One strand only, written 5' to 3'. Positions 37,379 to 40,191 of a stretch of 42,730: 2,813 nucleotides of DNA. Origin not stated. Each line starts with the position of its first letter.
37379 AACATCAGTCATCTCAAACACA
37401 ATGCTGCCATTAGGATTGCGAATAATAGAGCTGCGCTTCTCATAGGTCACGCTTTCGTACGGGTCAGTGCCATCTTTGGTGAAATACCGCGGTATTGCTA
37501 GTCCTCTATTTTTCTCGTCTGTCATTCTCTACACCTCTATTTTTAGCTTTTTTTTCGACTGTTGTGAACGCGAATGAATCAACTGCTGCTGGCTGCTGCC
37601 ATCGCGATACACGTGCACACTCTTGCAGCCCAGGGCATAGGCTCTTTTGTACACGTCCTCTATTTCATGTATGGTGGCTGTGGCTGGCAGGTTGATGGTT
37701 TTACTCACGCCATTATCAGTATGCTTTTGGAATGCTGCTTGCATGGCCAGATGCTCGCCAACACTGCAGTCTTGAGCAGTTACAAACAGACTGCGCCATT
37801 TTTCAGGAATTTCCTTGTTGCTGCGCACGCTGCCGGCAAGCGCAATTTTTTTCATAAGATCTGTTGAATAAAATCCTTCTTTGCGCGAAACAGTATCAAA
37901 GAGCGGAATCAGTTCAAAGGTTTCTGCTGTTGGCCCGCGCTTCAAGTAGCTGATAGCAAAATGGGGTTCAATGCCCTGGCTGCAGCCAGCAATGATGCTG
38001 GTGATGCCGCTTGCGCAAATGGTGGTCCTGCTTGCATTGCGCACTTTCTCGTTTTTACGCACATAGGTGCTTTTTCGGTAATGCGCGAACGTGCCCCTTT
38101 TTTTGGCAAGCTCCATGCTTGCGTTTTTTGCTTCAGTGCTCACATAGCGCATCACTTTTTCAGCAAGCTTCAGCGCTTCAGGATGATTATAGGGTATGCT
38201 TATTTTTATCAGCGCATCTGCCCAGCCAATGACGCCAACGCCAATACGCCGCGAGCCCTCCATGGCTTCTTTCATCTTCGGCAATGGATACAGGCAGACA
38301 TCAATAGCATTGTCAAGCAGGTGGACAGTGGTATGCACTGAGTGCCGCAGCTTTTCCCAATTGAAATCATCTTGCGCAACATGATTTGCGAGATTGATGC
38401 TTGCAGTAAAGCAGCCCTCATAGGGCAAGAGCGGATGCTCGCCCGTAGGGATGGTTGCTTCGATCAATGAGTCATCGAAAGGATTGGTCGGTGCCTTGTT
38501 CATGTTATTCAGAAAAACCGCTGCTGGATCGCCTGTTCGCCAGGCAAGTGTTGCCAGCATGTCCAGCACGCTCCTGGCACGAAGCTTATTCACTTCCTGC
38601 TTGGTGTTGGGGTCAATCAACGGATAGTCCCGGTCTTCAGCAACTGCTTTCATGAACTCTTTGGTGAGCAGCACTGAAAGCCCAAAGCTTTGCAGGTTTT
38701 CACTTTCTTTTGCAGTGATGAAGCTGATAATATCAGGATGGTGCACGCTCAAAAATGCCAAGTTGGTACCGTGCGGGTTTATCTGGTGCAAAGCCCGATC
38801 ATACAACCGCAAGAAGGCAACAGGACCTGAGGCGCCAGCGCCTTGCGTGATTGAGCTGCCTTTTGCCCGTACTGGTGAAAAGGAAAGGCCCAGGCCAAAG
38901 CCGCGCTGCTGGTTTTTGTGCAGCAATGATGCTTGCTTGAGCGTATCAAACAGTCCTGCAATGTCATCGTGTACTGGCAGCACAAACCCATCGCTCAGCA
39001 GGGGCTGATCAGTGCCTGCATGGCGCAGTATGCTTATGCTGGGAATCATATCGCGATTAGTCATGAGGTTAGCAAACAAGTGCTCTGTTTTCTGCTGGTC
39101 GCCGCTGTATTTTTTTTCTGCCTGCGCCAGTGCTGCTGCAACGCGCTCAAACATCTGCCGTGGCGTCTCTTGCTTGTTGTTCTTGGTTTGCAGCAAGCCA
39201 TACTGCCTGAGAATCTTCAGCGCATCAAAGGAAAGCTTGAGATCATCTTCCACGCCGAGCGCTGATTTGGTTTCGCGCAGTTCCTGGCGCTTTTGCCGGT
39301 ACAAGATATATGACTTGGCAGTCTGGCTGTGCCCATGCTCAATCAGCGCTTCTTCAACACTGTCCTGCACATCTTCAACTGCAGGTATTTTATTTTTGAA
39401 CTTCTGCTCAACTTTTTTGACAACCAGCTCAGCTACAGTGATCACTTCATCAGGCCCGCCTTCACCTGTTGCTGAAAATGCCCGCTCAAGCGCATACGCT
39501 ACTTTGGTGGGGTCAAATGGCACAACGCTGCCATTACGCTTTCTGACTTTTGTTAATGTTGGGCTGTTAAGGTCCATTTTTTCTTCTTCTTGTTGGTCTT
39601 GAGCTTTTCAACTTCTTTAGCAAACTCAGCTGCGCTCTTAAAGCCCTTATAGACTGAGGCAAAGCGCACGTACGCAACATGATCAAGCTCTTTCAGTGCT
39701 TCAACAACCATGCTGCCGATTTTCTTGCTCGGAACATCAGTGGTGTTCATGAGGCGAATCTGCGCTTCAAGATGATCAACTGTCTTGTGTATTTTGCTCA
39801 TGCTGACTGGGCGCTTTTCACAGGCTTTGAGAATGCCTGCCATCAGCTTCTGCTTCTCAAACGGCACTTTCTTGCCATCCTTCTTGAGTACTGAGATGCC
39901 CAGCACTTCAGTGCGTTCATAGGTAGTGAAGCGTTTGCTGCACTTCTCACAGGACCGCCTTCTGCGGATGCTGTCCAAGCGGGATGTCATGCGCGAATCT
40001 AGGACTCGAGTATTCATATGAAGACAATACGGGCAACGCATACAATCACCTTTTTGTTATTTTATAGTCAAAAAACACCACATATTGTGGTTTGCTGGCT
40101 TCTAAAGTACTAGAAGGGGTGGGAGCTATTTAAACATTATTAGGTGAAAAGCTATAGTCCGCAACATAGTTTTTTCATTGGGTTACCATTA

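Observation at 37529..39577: ATP-cone-bearing class II RNR paralog lacking the radical Cys, the adjacent Asn and one redox Cys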

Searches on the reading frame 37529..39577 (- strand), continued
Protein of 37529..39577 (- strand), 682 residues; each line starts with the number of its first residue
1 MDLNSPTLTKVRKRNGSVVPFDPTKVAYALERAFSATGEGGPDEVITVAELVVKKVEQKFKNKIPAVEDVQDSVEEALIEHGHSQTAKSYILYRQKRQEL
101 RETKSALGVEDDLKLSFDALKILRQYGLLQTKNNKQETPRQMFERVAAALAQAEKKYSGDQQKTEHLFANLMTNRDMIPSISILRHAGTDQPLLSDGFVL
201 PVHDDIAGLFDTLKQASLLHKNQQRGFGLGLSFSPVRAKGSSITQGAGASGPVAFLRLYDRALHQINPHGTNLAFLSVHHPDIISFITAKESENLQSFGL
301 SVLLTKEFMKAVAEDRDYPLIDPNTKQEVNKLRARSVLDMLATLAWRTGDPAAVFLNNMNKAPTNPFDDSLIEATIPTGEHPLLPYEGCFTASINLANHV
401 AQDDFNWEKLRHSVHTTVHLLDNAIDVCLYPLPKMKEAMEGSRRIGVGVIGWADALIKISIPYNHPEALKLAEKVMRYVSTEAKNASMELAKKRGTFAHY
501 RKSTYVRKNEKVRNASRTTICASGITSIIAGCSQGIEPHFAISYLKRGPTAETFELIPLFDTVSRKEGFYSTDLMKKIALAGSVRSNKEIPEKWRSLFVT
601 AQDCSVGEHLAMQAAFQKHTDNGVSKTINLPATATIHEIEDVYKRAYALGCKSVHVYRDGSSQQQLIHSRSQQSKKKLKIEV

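Call 16: find_encoding_contigs(protein=P0015, flank=8000, max_places=1)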
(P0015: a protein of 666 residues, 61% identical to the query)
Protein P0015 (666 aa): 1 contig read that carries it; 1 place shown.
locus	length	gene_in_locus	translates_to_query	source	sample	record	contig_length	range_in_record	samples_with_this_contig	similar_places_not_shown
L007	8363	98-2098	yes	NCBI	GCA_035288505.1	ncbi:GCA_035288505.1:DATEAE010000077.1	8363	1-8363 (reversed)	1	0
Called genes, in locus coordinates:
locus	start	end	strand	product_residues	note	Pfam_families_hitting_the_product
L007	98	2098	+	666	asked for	PF03477:ATP-cone, PF00317:Ribonuc_red_lgN, PF02867:Ribonuc_red_lgC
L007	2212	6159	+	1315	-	PF08471:Ribonuc_red_2_N, PF02867:Ribonuc_red_lgC, PF14890:Intein_splicing, PF14528:LAGLIDADG_3, PF02867:Ribonuc_red_lgC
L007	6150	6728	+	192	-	PF01923:Cob_adeno_trans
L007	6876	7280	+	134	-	-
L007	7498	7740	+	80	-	-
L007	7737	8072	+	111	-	-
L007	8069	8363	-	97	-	?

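Call 17: find_encoding_contigs(protein=P0003, flank=8000, max_places=1)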
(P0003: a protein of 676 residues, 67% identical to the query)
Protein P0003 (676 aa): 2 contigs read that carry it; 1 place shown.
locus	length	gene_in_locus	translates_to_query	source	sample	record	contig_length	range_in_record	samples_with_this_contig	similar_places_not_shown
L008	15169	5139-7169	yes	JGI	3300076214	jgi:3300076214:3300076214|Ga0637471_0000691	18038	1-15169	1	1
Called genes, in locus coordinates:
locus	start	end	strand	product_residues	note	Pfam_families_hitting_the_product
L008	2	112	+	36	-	?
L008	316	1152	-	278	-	-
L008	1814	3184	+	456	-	PF01134:GIDA (faint), PF07992:Pyr_redox_2, PF12831:FAD_oxidored (faint), PF13434:Lys_Orn_oxgnase (weak), PF00070:Pyr_redox, PF02852:Pyr_redox_dim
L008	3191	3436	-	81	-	-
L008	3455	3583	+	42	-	-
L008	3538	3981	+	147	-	-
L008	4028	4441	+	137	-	-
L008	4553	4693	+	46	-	-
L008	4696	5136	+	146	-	PF22811:Zn_ribbon_NrdR, PF03477:ATP-cone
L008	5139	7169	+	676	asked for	PF03477:ATP-cone, PF00317:Ribonuc_red_lgN, PF02867:Ribonuc_red_lgC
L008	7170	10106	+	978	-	PF08471:Ribonuc_red_2_N, PF02867:Ribonuc_red_lgC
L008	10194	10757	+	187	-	PF01923:Cob_adeno_trans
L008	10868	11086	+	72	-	-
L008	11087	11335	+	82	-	PF05016:ParE_toxin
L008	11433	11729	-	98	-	-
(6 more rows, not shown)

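Call 27: find_related_loci(query=A1, collection=genome_contigs, flank=10000)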
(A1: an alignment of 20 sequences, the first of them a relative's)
Query A1 (682 aa) in genome_contigs; peptide patterns used: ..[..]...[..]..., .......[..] (x = any residue, [..] = any of these).
223 stretches matched a pattern; 179 encode a relative of the query (tblastn E <= 1e-3); the best 80 are kept; 80 distinct loci.
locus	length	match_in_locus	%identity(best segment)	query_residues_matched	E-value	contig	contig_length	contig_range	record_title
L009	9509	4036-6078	63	8-682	0e+0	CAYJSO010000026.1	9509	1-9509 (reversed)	MAG TPA_asm: uncultured Methanosarcinales archaeon isolate ERP125453_co1_298 genome assembly, contig: NODE_8549_length_9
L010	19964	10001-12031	66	10-682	0e+0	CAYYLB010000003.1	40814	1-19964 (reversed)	MAG TPA_asm: uncultured Methanosarcinales archaeon isolate binchicken_co38_1359 genome assembly, contig: NODE_2051_lengt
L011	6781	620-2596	61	8-666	0e+0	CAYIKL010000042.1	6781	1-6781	MAG TPA_asm: uncultured Methanosarcinales archaeon isolate ERP119705_co24_1021 genome assembly, contig: NODE_18255_lengt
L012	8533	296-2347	60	8-682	0e+0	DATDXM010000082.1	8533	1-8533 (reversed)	MAG TPA_asm: Candidatus Nanoarchaeia archaeon isolate SMAG_U8139 k141_1845314, whole genome shotgun sequence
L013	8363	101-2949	61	8-677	0e+0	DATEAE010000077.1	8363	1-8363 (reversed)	MAG TPA_asm: Candidatus Nanoarchaeia archaeon isolate SMAG_U8210 k141_868067, whole genome shotgun sequence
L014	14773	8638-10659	46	1-667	0e+0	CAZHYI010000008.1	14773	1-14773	MAG TPA_asm: uncultured Candidatus Bathyarchaeia archaeon isolate binchicken_co6_85 genome assembly, contig: NODE_4488_l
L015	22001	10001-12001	46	8-668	0e+0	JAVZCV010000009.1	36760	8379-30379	MAG: Candidatus Micrarchaeia archaeon isolate DRTY-6_201705_bins_86 DRTY-6_201705_bins_86_scaffold_9, whole genome shotg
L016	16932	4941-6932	45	8-668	0e+0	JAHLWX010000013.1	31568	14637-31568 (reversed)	MAG: Candidatus Jordarchaeum sp. LHC_1308 MAG_1308_Ga0212122_1000385, whole genome shotgun sequence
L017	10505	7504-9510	46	6-668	0e+0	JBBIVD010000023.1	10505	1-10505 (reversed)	MAG: Candidatus Bathyarchaeota archaeon isolate PLS170224_bin_69 NODE_1584_length_10505_cov_3.450431, whole genome shotg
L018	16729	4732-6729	45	8-667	0e+0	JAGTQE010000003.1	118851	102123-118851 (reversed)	MAG: Candidatus Bathyarchaeota archaeon isolate JZ_bin_36.2 JZ_bin_36.2_NODE_3, whole genome shotgun sequence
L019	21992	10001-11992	44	8-668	0e+0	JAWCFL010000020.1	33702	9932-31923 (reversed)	MAG: Candidatus Jordarchaeales archaeon isolate JZ-1_202007_bins_29 JZ-1_202007_bins_29_scaffold_20, whole genome shotgu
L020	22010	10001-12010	45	4-668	0e+0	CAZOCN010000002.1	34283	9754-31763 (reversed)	MAG TPA_asm: uncultured Candidatus Bathyarchaeia archaeon isolate binchicken_co6_448 genome assembly, contig: NODE_919_l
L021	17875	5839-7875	45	7-674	0e+0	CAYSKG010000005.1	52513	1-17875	MAG TPA_asm: uncultured Candidatus Bathyarchaeia archaeon isolate binchicken_co184_659 genome assembly, contig: NODE_713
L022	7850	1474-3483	45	11-674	0e+0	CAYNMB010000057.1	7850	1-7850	MAG TPA_asm: uncultured Candidatus Bathyarchaeia archaeon isolate binchicken_co184_344 genome assembly, contig: NODE_191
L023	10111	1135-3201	44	8-680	0e+0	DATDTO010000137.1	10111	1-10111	MAG TPA_asm: archaeon isolate SMAG_U8033 k141_1273825, whole genome shotgun sequence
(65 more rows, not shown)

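Call 31: predict_structure(alignment_id=A2)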
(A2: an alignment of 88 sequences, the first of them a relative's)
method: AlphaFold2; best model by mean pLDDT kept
length: 682 residues; sequences in the alignment: 88
mean_pLDDT: 88.8   pTM: 0.86
mean pLDDT of the five models: 88.8, 88.6, 87.2, 87.2, 85.8
residues with pLDDT >= 90: 425; 70-90: 217; 50-70: 21; < 50: 19
segments of 3 or more residues with pLDDT < 50: 667-682
pLDDT, mean of each block of 10 residues (from residue 1): 65 87 86 78 87 90 89 91 84 78 82 88 90 90 98 96 98 97 93 92 93 94 81 95 83 96 89 96 96 88 97 98 94 97 91 94 92 86 93 97 96 99 97 95 96 96 96 98 98 97 93 95 86 89 69 77 86 86 88 93 88 92 79 89 94 86 52 35 29
secondary structure, 60 per line:
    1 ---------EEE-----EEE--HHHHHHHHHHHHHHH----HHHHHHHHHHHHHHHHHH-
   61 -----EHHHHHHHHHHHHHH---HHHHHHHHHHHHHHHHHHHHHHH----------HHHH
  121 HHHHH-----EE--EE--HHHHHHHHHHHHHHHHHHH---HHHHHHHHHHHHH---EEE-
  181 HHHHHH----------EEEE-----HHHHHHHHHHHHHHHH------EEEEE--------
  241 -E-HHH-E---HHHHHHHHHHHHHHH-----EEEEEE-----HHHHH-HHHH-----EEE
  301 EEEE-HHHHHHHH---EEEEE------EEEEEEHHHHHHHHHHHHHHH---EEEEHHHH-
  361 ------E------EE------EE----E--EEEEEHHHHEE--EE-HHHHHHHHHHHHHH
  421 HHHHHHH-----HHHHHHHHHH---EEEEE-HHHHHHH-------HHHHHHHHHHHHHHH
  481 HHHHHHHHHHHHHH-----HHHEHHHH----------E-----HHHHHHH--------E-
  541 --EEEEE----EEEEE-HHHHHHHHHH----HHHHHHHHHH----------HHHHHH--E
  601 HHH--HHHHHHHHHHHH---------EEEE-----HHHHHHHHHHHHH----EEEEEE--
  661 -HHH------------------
elements in order: E10-12 E18-20 H23-37 H42-59 H67-80 H84-106 H117-125 H139-157 H161-173 E177-179 H181-186 E197-200 H206-221 E228-232 H252-266 E272-277 H283-287 H289-292 E298-304 H306-313 E317-321 E328-333 H334-348 E352-355 H356-359 E391-395 H396-399 H407-427 H433-442 E446-450 H452-458 H466-494 H504-507 H524-530 E543-547 E552-556 H558-567 H572-581 H592-597 H606-617 E627-630 H636-648 E653-658

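Call 38: fold_search(model_id=the predicted structure, library=pdb)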
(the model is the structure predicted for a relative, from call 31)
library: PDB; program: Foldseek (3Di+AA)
matches with E <= 10: 1093; with E <= 0.001: 153
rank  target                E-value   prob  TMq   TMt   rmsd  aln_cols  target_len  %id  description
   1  1xje_A                1.9e-45  1.00  0.74  0.80   4.6       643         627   30  Structural mechanism of allosteric substrate specificity in a ribonucleotide reductase: dTTP-GDP complex (released 2005-10-11)
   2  3o0o_A                1.3e-44  1.00  0.74  0.82   4.4       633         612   30  Thermotoga maritima Ribonucleotide Reductase, NrdJ, in complex with dTTP, GDP and Adenosylcobalamin (released 2010-07-28)
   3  1xje_B                2.0e-44  1.00  0.74  0.82   4.4       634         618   30  Structural mechanism of allosteric substrate specificity in a ribonucleotide reductase: dTTP-GDP complex (released 2005-10-11)
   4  3o0q_A                2.3e-44  1.00  0.74  0.81   4.3       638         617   30  Thermotoga maritima Ribonucleotide Reductase, NrdJ, in complex with dTTP, GDP and Adenosine (released 2010-07-28)
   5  3o0q_B                1.4e-43  1.00  0.74  0.81   4.4       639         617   30  Thermotoga maritima Ribonucleotide Reductase, NrdJ, in complex with dTTP, GDP and Adenosine (released 2010-07-28)
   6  3o0n_B                1.9e-43  1.00  0.73  0.82   4.4       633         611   30  Thermotoga maritima Ribonucleotide Reductase, NrdJ, in complex with dTTP and Adenosylcobalamin (released 2010-07-28)
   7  5im3_B                2.5e-43  1.00  0.74  0.59  13.6       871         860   20  Crystal structure of the class I ribonucleotide reductase from Pseudomonas aeruginosa in complex with dATP (released 2016-05-04)
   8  1xjn_B                2.7e-43  1.00  0.74  0.83   4.2       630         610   30  Structural mechanism of allosteric substrate specificity in a ribonucleotide reductase: dATP-CDP complex (released 2005-12-06)
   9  1xjf_A                2.9e-43  1.00  0.74  0.81   4.3       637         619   30  Structural mechanism of allosteric substrate specificity in a ribonucleotide reductase: dATP complex (released 2005-12-20)
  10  1xjn_A                3.3e-43  1.00  0.74  0.81   4.4       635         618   31  Structural mechanism of allosteric substrate specificity in a ribonucleotide reductase: dATP-CDP complex (released 2005-12-06)
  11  1xjk_A                3.4e-43  1.00  0.74  0.81   4.3       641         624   30  Structural mechanism of allosteric substrate specificity in a ribonucleotide reductase: dGTP-ADP complex (released 2005-11-22)
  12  1xjj_A                4.4e-43  1.00  0.74  0.81   4.5       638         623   30  Structural mechanism of allosteric substrate specificity in a ribonucleotide reductase: dGTP complex (released 2005-12-20)
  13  1xjm_A                4.4e-43  1.00  0.73  0.80   4.7       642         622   30  Structural mechanism of allosteric substrate specificity in a ribonucleotide reductase: dTTP complex (released 2005-12-20)
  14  1xjf_B                8.0e-43  1.00  0.74  0.83   4.3       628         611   30  Structural mechanism of allosteric substrate specificity in a ribonucleotide reductase: dATP complex (released 2005-12-20)
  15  1xjg_A                1.0e-42  1.00  0.74  0.81   4.2       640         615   30  Structural mechanism of allosteric substrate specificity in a ribonucleotide reductase: dATP-UDP complex (released 2005-12-20)
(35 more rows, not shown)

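Call 54: search_protein_representatives(alignment_id=A1)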
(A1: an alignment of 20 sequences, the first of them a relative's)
Query: 20 sequences, 679 profile positions. Proteins with E-value up to 0.001 (for the whole library): 28522; up to 1e-10: 17031; up to 1e-30: 7190. The best 150 are listed.
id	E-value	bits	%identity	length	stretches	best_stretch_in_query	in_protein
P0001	0.0e+00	1231.1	-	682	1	2-679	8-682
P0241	0.0e+00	1027.0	-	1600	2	116-669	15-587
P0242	1.0e-295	999.0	-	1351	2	128-665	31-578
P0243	6.8e-229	778.2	-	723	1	2-666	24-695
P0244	1.8e-224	763.5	-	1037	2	2-531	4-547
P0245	6.6e-219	745.2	-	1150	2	264-670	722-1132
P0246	1.2e-218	744.4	-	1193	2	225-671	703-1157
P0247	7.2e-217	738.4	-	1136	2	225-663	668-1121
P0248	7.5e-216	735.1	-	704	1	2-665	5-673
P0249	1.4e-210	717.7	-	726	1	2-670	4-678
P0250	2.3e-209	713.7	-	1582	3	264-663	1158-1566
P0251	9.2e-206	701.7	-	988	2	225-663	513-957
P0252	9.6e-204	695.1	-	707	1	4-664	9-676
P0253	1.7e-200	684.3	-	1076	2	190-669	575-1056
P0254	4.1e-198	676.5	-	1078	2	3-374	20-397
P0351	2.0e-153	528.8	-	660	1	2-658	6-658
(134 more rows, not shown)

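Call 69: find_related_loci(query=P0351, collection=metagenome_contigs, flank=8000)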
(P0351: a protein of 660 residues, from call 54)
Query P0351 (660 aa) in metagenome_contigs; peptide patterns used: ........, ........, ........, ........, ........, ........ (x = any residue, [..] = any of these).
300 stretches matched a pattern; 126 encode a relative of the query (tblastn E <= 1e-3); the best 80 are kept; 79 distinct loci.
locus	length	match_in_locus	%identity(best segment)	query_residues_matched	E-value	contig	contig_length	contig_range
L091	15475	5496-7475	100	1-660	0e+0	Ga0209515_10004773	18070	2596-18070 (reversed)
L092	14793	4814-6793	100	1-660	0e+0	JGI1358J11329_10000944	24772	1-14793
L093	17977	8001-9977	43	6-658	4e-180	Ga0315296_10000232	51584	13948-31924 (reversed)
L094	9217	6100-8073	43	6-658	1e-178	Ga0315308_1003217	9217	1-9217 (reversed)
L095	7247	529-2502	43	6-658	2e-178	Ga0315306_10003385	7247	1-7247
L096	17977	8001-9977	42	6-658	2e-175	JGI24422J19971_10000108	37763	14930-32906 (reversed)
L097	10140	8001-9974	42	6-658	1e-174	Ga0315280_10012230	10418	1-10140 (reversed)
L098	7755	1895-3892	41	1-658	3e-174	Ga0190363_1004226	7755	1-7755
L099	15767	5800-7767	42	11-658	1e-171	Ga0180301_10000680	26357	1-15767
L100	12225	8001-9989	42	5-659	3e-171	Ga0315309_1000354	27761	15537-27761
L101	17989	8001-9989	42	5-659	3e-171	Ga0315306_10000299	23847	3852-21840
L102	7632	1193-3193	42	1-659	5e-170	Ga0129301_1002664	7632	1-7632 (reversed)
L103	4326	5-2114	43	48-659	5e-175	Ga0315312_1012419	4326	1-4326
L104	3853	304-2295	42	5-659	1e-175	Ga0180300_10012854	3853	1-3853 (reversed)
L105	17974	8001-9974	40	6-658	2e-165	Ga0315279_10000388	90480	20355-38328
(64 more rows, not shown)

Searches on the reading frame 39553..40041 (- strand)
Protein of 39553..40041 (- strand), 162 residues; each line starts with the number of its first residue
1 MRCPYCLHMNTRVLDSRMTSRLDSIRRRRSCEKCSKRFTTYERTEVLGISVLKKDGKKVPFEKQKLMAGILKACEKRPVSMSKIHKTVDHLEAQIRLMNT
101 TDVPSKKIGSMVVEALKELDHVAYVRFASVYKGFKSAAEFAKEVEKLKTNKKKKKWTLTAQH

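Call 3: search_protein_families(library=pfam, proteins=[window:39553-40041:-], max_evalue=0.01)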
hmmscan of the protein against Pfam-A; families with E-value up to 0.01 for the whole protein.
window:39553-40041:- (162 aa): 2 families
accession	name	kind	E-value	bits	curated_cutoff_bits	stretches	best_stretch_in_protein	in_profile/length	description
PF03477.21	ATP-cone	-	1.7e-20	73.8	25.8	1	50-135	2-86/88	ATP cone domain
PF22811.2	Zn_ribbon_NrdR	-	1.9e-18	66.6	27.2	1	1-42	1-42/42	Transcriptional repressor NrdR-like, N-terminal domain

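Call 4: search_protein_families(library=ncbifam, proteins=[window:39553-40041:-], max_evalue=0.01)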
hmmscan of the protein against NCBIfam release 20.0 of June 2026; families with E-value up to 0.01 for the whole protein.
window:39553-40041:- (162 aa): 5 families
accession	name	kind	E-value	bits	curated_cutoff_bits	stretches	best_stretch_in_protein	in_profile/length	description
TIGR00244.1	TIGR00244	equivalog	5.3e-55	185.5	124.65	1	1-147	1-147/147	transcriptional regulator NrdR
NF006732.0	PRK09263.1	equivalog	2e-05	23.2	657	1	49-145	3-95/712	anaerobic ribonucleoside-triphosphate reductase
NF005497.0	PRK07111.1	equivalog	0.00042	18.8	764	1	50-142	4-95/746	anaerobic ribonucleoside triphosphate reductase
NF005010.0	PRK06406.1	subfamily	0.00069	18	1125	1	50-159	6-116/771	vitamin B12-dependent ribonucleotide reductase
NF006126.0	PRK08270.1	equivalog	0.0032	15.8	548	1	50-139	4-92/684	ribonucleoside triphosphate reductase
